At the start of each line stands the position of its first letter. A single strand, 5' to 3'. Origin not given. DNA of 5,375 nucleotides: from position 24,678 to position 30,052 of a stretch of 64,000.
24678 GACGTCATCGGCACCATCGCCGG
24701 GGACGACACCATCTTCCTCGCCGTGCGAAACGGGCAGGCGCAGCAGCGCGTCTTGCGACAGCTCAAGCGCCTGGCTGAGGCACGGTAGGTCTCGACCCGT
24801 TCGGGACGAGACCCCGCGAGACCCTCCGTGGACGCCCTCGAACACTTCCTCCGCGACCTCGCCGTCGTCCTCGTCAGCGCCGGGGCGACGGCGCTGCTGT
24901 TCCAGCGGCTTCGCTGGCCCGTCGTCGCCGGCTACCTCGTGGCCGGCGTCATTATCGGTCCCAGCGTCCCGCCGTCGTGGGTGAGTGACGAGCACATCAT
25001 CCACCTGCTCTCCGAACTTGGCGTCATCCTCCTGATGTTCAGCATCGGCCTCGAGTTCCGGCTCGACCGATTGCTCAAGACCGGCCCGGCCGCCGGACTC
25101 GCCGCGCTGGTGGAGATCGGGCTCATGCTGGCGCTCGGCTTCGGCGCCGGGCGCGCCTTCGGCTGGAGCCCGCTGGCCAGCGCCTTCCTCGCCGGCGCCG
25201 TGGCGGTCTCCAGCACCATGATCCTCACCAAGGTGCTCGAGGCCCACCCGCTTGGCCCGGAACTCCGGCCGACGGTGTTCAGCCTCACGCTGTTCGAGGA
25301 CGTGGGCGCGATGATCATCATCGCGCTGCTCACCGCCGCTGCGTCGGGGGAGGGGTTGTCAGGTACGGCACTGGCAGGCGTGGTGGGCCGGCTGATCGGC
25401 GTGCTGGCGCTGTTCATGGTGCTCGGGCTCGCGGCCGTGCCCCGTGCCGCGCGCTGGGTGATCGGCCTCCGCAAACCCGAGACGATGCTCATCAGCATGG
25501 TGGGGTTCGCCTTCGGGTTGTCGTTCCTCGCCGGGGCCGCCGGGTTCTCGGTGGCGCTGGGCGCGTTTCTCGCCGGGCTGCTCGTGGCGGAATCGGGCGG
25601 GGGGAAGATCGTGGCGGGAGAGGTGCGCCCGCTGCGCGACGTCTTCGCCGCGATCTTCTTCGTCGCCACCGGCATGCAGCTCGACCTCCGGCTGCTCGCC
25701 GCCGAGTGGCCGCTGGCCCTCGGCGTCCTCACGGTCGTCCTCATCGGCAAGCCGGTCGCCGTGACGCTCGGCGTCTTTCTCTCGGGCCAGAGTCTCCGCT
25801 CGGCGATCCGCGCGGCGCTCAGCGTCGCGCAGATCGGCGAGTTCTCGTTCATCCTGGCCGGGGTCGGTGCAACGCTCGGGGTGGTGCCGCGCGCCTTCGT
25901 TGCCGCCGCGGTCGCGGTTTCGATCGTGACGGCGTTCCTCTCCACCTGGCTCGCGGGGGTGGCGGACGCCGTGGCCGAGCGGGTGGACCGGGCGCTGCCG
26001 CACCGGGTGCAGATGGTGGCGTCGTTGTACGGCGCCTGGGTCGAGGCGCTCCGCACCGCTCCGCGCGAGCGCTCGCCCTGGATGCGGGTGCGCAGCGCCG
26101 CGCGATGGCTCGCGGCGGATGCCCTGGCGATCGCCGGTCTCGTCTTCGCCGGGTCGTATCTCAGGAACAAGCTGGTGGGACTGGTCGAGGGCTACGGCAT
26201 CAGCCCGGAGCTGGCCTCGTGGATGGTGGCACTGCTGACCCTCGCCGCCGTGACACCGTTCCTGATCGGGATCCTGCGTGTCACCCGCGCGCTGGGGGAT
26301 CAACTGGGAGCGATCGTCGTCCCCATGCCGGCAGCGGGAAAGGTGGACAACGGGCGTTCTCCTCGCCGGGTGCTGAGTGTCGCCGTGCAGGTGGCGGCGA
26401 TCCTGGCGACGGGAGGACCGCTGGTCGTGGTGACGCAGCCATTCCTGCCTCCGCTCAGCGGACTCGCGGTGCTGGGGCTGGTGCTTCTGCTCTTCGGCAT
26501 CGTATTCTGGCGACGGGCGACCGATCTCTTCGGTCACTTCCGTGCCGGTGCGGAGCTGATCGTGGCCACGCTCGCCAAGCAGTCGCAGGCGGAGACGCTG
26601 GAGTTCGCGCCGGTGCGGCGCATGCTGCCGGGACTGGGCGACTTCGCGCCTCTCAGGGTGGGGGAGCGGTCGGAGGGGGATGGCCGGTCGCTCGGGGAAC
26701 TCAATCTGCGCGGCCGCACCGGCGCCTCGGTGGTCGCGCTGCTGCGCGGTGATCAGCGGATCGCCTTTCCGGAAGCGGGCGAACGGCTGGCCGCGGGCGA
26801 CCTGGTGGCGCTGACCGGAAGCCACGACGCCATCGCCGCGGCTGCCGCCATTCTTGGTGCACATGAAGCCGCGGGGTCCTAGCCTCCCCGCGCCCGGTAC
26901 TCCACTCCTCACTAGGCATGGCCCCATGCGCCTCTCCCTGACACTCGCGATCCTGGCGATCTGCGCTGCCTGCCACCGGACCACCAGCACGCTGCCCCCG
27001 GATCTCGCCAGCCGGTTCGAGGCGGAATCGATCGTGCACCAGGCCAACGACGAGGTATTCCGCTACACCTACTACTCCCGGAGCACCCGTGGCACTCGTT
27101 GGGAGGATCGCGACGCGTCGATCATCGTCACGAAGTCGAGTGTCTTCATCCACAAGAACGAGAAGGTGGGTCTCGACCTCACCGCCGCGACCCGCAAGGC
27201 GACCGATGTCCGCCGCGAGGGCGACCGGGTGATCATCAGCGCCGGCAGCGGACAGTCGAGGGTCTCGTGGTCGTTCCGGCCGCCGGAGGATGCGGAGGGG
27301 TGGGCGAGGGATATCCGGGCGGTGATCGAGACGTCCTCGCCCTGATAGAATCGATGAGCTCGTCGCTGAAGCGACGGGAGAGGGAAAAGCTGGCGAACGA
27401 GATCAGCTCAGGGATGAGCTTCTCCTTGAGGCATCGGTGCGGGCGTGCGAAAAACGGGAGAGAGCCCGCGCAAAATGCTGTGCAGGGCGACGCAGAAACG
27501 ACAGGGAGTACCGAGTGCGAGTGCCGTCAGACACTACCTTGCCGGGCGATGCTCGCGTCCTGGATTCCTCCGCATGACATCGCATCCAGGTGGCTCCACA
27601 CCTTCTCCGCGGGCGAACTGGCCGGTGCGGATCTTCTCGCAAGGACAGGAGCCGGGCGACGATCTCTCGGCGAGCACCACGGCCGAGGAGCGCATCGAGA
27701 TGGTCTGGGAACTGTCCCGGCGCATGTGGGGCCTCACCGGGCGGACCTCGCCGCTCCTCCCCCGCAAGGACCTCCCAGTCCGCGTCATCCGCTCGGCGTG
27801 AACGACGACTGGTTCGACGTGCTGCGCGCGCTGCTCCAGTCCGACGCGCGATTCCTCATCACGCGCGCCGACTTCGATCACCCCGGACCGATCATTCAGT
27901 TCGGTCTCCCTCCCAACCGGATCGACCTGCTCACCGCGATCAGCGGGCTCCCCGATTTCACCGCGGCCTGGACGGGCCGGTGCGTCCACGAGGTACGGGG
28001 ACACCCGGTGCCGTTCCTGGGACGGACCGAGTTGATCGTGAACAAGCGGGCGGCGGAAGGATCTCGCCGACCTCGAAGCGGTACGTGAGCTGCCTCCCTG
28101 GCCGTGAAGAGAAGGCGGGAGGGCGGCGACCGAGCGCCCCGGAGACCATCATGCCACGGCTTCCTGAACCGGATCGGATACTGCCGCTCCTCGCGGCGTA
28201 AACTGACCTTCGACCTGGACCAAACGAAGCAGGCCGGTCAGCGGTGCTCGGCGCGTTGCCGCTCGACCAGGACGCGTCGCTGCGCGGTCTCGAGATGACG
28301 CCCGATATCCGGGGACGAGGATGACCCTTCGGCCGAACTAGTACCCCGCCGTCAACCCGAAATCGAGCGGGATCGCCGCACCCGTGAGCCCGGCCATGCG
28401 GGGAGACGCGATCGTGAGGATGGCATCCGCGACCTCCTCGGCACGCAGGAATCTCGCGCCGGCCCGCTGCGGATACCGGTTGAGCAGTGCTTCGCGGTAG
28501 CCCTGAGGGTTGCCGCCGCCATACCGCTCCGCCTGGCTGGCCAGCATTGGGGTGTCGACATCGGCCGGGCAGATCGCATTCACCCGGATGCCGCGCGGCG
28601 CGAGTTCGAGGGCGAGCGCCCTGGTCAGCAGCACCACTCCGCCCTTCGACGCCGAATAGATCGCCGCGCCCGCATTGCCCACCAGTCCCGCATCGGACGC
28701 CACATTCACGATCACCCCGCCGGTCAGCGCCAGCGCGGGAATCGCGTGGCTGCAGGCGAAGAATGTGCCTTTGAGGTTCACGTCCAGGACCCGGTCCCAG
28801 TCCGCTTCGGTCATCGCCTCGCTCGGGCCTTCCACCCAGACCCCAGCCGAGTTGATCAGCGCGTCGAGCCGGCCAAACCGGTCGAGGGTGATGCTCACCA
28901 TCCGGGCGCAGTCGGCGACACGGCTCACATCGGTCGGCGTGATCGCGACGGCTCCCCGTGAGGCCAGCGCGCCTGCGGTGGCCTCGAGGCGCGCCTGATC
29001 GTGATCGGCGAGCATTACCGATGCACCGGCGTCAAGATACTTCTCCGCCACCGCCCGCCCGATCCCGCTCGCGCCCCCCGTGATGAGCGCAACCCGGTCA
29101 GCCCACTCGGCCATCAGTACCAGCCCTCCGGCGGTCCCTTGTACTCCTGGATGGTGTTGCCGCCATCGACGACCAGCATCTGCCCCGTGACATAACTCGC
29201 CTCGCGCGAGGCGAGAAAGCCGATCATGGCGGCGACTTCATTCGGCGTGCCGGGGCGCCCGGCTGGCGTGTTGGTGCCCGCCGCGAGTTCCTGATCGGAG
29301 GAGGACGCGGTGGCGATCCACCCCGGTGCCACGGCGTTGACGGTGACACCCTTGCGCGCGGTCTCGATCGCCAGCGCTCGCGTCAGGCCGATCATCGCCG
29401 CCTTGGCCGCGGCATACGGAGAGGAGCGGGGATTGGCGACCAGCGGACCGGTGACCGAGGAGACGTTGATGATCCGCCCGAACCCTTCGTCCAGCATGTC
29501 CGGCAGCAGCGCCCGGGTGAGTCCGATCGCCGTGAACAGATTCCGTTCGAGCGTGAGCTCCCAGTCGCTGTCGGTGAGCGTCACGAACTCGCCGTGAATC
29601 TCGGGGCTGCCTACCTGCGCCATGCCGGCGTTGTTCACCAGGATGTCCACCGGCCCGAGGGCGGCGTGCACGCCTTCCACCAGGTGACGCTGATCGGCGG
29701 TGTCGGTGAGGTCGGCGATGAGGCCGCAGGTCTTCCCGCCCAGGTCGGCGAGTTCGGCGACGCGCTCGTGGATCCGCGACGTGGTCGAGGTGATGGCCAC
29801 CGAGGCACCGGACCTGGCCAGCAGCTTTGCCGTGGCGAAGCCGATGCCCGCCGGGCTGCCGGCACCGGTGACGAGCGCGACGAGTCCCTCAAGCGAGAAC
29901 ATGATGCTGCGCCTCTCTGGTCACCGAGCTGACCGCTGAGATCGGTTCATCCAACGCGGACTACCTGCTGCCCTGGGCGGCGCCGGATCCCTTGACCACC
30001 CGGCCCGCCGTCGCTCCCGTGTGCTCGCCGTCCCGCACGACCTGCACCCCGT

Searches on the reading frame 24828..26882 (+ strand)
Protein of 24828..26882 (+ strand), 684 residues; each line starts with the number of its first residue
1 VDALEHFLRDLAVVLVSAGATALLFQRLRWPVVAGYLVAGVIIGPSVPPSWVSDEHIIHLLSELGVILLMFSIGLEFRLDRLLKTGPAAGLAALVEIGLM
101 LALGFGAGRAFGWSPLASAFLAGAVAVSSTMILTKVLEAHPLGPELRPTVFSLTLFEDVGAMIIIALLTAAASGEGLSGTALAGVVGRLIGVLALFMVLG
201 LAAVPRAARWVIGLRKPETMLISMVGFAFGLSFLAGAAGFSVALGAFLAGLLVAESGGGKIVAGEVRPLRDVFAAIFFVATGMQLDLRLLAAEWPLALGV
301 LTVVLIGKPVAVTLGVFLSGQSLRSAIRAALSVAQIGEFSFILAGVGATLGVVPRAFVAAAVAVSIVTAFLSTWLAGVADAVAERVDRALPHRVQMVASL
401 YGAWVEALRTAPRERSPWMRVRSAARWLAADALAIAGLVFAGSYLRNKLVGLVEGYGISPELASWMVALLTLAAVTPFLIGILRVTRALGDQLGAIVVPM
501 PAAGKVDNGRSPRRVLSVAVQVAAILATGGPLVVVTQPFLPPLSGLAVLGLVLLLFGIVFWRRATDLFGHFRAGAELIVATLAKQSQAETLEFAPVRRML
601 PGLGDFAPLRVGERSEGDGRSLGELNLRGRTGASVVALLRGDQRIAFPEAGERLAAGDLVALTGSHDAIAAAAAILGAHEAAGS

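Call 76: search_protein_families(library=pfam, proteins=[window:24828-26882:+], max_evalue=0.00001)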
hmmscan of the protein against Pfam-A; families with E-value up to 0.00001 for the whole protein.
window:24828-26882:+ (684 aa): 2 families
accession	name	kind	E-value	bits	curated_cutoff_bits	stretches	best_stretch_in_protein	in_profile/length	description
PF00999.27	Na_H_Exchanger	-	4e-51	174.5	26.2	1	18-375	5-373/375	Sodium/hydrogen exchanger, transmembrane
PF02080.26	TrkA_C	-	1.8e-11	44.2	27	1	611-677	6-71/71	TrkA-C domain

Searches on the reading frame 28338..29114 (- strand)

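Call 76: search_protein_families(library=pfam, proteins=[window:28338-29114:-], max_evalue=0.00001)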
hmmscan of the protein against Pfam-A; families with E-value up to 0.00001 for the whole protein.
window:28338-29114:- (258 aa): 4 families
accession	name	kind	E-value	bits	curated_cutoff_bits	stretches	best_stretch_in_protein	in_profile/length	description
PF00106.31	adh_short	-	6.7e-56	189.3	26.6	1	7-196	1-192/195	short chain dehydrogenase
PF13561.12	adh_short_C2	-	1.9e-55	188.4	27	1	15-255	3-236/236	Enoyl-(Acyl carrier protein) reductase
PF08659.16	KR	-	8.6e-14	52.3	22.6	1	9-156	3-152/180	KR domain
PF23441.1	SDR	-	2.8e-06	27.4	27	1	5-190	6-198/258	SDR-like rossmann domain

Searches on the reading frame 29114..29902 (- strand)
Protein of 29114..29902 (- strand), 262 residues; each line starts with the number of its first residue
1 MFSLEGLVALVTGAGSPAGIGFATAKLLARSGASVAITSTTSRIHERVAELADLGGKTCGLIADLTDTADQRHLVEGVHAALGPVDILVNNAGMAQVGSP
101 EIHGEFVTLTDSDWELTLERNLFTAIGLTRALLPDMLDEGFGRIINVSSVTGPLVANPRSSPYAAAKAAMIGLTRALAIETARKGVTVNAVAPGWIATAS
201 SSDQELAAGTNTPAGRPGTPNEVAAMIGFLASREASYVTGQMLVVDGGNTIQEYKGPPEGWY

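Call 76: search_protein_families(library=pfam, proteins=[window:29114-29902:-], max_evalue=0.00001)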
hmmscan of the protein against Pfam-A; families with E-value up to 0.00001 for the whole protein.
window:29114-29902:- (262 aa): 3 families
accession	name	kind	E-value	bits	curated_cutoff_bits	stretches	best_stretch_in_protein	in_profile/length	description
PF13561.12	adh_short_C2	-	7.3e-60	202.9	27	1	13-249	1-235/236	Enoyl-(Acyl carrier protein) reductase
PF00106.31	adh_short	-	2.6e-50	171.1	26.6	1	8-202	2-188/195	short chain dehydrogenase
PF08659.16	KR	-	2.7e-08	34.4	22.6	1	10-177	4-163/180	KR domain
